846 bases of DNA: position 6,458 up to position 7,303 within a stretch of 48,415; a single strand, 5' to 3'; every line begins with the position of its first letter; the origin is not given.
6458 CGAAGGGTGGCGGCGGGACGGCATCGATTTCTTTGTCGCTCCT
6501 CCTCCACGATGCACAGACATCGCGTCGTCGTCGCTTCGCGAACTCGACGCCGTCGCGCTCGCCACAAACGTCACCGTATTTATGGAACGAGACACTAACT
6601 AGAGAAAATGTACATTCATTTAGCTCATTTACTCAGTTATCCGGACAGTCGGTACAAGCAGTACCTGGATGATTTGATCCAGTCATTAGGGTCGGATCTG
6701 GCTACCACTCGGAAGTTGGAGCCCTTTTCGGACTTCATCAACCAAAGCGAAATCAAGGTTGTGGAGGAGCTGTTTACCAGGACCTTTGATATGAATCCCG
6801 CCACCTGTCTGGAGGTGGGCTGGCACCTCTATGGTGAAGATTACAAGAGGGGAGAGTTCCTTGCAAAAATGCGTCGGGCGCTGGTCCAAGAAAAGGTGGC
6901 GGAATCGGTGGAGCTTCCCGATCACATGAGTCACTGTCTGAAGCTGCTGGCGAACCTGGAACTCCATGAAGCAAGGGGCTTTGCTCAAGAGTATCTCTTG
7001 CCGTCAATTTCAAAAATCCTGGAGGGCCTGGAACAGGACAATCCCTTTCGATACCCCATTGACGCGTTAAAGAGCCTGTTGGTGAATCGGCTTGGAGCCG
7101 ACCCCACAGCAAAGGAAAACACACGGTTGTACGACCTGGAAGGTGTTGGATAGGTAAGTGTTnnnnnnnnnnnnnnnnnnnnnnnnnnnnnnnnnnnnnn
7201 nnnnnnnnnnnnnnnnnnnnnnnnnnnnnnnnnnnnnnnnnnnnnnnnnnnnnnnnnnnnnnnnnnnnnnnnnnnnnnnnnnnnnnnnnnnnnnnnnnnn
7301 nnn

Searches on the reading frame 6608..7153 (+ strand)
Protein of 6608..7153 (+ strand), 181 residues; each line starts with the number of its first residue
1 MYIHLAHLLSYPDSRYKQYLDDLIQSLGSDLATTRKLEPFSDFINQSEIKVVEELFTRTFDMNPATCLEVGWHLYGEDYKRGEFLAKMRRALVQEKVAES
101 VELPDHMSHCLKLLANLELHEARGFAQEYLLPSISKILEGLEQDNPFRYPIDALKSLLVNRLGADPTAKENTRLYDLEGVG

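Call 11: find_encoding_contigs(protein=window:6608-7153:+, flank=10000, max_places=10)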
Protein window:6608-7153:+ (181 aa): no gene with exactly this product is on record in the collection.

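Call 27: find_homologous_proteins(query=window:6608-7153:+, max_evalue=1e-10)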
Query window:6608-7153:+ (181 aa): 118 proteins with E <= 1e-10 among 249 candidates.
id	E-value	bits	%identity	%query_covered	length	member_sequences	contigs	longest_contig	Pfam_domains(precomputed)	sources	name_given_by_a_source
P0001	1.0e-115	402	100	100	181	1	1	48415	PF02613.21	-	-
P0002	2.0e-59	219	57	99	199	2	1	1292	PF02613.21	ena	-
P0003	2.7e-56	208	60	90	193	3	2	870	PF02613.21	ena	-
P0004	5.5e-55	204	58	90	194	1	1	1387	PF02613.21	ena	-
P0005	1.9e-54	202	58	91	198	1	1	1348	PF02613.21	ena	-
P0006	2.1e-54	202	58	90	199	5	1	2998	PF02613.21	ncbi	-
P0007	5.3e-53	198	57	90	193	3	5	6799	PF02613.21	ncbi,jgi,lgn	jgi:nitrate reductase delta subunit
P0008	7.1e-53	197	55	90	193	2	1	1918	PF02613.21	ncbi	-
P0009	2.3e-52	196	56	90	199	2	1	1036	-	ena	-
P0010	4.4e-52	195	56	90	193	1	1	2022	PF02613.21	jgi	jgi:nitrate reductase molybdenum cofactor assembly chaperone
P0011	1.4e-51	193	53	93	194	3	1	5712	PF02613.21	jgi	-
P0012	2.5e-51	192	54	91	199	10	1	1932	PF02613.21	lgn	-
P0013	7.9e-51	191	54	91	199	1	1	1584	PF02613.21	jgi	jgi:nitrate reductase molybdenum cofactor assembly chaperone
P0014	1.5e-50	190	56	90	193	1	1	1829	PF02613.21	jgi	jgi:nitrate reductase delta subunit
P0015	6.6e-50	188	53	91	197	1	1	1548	PF02613.21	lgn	-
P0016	1.1e-49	187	53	91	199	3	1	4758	PF02613.21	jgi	jgi:nitrate reductase delta subunit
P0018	8.9e-49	184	52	90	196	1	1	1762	PF02613.21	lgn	-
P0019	2.2e-48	183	51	88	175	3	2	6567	PF02613.21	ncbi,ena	-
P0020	4.8e-47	178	51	85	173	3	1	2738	PF02613.21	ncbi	-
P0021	1.4e-46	177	51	90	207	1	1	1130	PF02613.21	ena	-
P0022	1.4e-46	177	50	90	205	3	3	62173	PF02613.21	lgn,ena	-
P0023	1.1e-45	174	48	87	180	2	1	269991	PF02613.21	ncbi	ncbi:MAG: nitrate reductase molybdenum cofactor assembly chaperone [Calditrichaceae bacterium]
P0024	1.1e-45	174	52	92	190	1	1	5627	PF02613.21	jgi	-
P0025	2.3e-45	173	51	88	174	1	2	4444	PF02613.21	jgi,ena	-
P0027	9.6e-45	171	49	87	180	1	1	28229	PF02613.21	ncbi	ncbi:MAG: nitrate reductase molybdenum cofactor assembly chaperone [Calditrichaceae bacterium]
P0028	1.7e-44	170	55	79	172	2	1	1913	PF02613.21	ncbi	-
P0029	8.3e-44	168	49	87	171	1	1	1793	PF02613.21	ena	-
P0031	9.6e-44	168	49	85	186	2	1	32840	PF02613.21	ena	-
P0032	1.7e-43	167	48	98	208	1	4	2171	PF02613.21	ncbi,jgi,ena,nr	ncbi:MAG: molecular chaperone TorD family protein [Gammaproteobacteria bacterium]|jgi:nitrate reduct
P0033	1.8e-43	167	51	89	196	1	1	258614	PF02613.21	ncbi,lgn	-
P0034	2.1e-43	166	51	86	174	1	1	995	PF02613.21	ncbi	-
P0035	4.2e-43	165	47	87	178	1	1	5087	PF02613.21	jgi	-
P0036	1.2e-42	164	48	87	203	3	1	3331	PF02613.21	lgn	-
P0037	1.5e-42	164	48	88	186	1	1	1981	PF02613.21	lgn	-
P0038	1.9e-42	163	48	92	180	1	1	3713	PF02613.21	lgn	-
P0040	2.9e-42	163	44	96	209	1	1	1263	PF02613.21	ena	-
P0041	5.8e-42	162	49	87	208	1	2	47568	PF02613.21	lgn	-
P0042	6.5e-42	162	51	85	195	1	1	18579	PF02613.21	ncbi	-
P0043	1.0e-41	161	52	80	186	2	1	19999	PF02613.21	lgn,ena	-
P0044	1.4e-41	160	46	86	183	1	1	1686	PF02613.21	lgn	-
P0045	2.3e-41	160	46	90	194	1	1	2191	PF02613.21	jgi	-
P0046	8.3e-41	158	48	87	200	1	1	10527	PF02613.21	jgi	jgi:nitrate reductase delta subunit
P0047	1.0e-40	158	47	87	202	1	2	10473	PF02613.21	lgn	-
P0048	1.8e-40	157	49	85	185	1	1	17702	PF02613.21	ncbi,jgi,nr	ncbi:MAG: hypothetical protein GXO82_07720 [Chlorobi bacterium]|nr:hypothetical protein [Chlorobiota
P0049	7.4e-39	152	43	91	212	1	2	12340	PF02613.21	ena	-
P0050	1.6e-38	151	45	90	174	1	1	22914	PF02613.21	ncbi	-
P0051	3.8e-38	149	47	87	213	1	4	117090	PF02613.21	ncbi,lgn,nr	ncbi:MAG: hypothetical protein DWQ06_16235 [Calditrichaeota bacterium]|nr:MAG: hypothetical protein 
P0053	2.5e-37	147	47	82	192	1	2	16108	PF02613.21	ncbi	-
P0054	1.2e-36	144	47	85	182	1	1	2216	PF02613.21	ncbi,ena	-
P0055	3.2e-36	143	48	79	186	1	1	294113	PF02613.21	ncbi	-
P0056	7.0e-36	142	49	79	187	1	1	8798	PF02613.21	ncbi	-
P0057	1.9e-35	141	44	92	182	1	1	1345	PF02613.21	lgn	-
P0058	3.2e-35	140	44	90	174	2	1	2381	PF02613.21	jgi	-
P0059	4.0e-34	136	44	92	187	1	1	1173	PF02613.21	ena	-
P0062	4.0e-33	133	43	93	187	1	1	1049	PF02613.21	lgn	-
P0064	1.1e-32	132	53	59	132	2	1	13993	PF02613.21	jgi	-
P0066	5.2e-32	129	43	87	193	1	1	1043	PF02613.21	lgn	-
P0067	9.3e-32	128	40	85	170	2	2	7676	PF02613.21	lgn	-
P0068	9.9e-32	128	43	88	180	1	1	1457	PF02613.21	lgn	-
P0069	1.0e-31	128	41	85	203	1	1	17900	PF02613.21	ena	-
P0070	2.5e-31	127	43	87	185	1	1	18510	PF02613.21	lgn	-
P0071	4.7e-31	126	43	86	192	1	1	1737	PF02613.21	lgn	-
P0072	9.7e-31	125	41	87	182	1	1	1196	PF02613.21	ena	-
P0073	1.3e-30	125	42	94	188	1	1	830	PF02613.21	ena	-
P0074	1.5e-30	125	42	94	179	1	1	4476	PF02613.21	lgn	-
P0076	3.5e-30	123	45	86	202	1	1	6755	PF02613.21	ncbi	ncbi:MAG: nitrate reductase molybdenum cofactor assembly chaperone [Planctomycetota bacterium]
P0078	9.1e-30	122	48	73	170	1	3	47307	PF02613.21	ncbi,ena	-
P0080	1.4e-29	121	43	92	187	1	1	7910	PF02613.21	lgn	-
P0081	2.0e-29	121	43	83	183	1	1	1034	PF02613.21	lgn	-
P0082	2.0e-29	121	44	76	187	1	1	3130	PF02613.21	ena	-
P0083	2.7e-29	120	42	93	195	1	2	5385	PF02613.21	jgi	jgi:nitrate reductase molybdenum cofactor assembly chaperone NarJ/NarW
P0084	2.8e-29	120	40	91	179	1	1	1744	PF02613.21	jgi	jgi:nitrate reductase delta subunit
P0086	5.7e-28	116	40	92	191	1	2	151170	PF02613.21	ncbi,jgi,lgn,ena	-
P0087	1.1e-27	115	39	95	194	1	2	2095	PF02613.21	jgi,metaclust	metaclust:\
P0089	2.3e-27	114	41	89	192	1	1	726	PF02613.21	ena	-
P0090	2.6e-27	114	41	87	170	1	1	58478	PF02613.21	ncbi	-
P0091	3.7e-27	113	42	73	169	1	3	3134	PF02613.21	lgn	-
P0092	7.8e-27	112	42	83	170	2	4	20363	PF02613.21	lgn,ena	-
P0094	1.6e-26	111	41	85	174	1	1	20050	PF02613.21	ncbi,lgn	-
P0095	1.8e-26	111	44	83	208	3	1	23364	PF02613.21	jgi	jgi:nitrate reductase delta subunit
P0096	3.0e-26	111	41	81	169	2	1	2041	PF02613.21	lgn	-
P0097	3.7e-26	110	46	63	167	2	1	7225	PF02613.21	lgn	-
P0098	1.1e-25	109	48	60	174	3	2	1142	PF02613.21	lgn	-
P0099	2.0e-24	105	40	87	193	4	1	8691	PF02613.21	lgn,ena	-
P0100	2.1e-24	105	40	76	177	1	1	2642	PF02613.21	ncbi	-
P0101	4.8e-24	103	37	99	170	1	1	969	PF02613.21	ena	-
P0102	1.7e-23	102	39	87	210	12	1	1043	PF02613.21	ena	-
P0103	5.5e-23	100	38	88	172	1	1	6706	PF02613.21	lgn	-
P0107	3.6e-20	91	37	85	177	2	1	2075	PF02613.21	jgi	-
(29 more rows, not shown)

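Call 28: find_encoding_contigs(protein=P0007, flank=3000, max_places=3)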
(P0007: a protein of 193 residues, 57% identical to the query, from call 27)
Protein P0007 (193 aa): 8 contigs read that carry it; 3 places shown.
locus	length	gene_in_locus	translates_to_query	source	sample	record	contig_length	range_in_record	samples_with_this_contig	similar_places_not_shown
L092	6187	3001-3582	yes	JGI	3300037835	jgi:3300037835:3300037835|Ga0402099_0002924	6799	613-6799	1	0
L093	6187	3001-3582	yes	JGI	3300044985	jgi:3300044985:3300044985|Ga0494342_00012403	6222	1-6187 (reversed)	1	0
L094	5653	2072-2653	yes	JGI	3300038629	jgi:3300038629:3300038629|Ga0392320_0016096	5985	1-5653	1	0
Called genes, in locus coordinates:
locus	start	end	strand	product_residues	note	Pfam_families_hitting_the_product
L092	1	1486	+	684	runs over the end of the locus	PF00384:Molybdopterin, PF28599:NarG_dom_V, PF01568:Molydop_binding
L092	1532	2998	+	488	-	PF12797:Fer4_2 (faint), PF12837:Fer4_6 (faint), PF13247:Fer4_11, PF12838:Fer4_7 (weak), PF13237:Fer4_10, PF14711:Nitr_red_bet_C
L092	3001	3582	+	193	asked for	PF02613:Nitrate_red_del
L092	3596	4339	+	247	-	PF02665:Nitrate_red_gam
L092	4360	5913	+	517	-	PF07690:MFS_1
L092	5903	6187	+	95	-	?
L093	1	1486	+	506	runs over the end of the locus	?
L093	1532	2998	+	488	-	PF12797:Fer4_2 (faint), PF12837:Fer4_6 (faint), PF13247:Fer4_11, PF12838:Fer4_7 (weak), PF13237:Fer4_10, PF14711:Nitr_red_bet_C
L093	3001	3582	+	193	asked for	PF02613:Nitrate_red_del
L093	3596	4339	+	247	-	PF02665:Nitrate_red_gam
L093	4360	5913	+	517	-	PF07690:MFS_1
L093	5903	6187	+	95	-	?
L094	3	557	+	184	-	?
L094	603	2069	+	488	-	PF12797:Fer4_2 (faint), PF12837:Fer4_6 (faint), PF13247:Fer4_11, PF12838:Fer4_7 (weak), PF13237:Fer4_10, PF14711:Nitr_red_bet_C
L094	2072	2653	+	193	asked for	PF02613:Nitrate_red_del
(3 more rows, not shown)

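Call 29: find_encoding_contigs(protein=P0006, flank=3000, max_places=2)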
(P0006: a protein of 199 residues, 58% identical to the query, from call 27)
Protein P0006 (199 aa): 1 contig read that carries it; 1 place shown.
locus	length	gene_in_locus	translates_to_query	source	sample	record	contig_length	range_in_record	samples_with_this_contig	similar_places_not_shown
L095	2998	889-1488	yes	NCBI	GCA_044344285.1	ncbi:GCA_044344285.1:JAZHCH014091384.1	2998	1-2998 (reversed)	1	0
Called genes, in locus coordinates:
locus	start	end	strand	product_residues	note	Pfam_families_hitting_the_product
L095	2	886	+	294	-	?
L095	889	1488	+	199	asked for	PF02613:Nitrate_red_del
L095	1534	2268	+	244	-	PF02665:Nitrate_red_gam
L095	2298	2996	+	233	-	?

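Call 30: find_encoding_contigs(protein=P0011, flank=3000, max_places=2)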
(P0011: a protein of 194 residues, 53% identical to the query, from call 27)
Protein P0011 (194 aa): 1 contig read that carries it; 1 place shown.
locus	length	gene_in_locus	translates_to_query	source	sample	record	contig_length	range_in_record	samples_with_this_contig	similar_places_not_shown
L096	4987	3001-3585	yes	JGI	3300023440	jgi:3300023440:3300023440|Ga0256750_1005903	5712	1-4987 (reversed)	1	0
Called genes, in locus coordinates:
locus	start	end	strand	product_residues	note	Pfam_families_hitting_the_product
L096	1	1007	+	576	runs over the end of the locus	?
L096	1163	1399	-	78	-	-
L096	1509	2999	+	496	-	PF12797:Fer4_2 (faint), PF12837:Fer4_6 (faint), PF12838:Fer4_7, PF13237:Fer4_10, PF13247:Fer4_11, PF14711:Nitr_red_bet_C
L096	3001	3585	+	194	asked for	PF02613:Nitrate_red_del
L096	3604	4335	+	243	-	PF02665:Nitrate_red_gam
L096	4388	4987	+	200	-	?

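Call 58: search_protein_families(library=pfam, proteins=[window:6608-7153:+], max_evalue=0.00001)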
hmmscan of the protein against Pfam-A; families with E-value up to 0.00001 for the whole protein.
window:6608-7153:+ (181 aa): 0 families
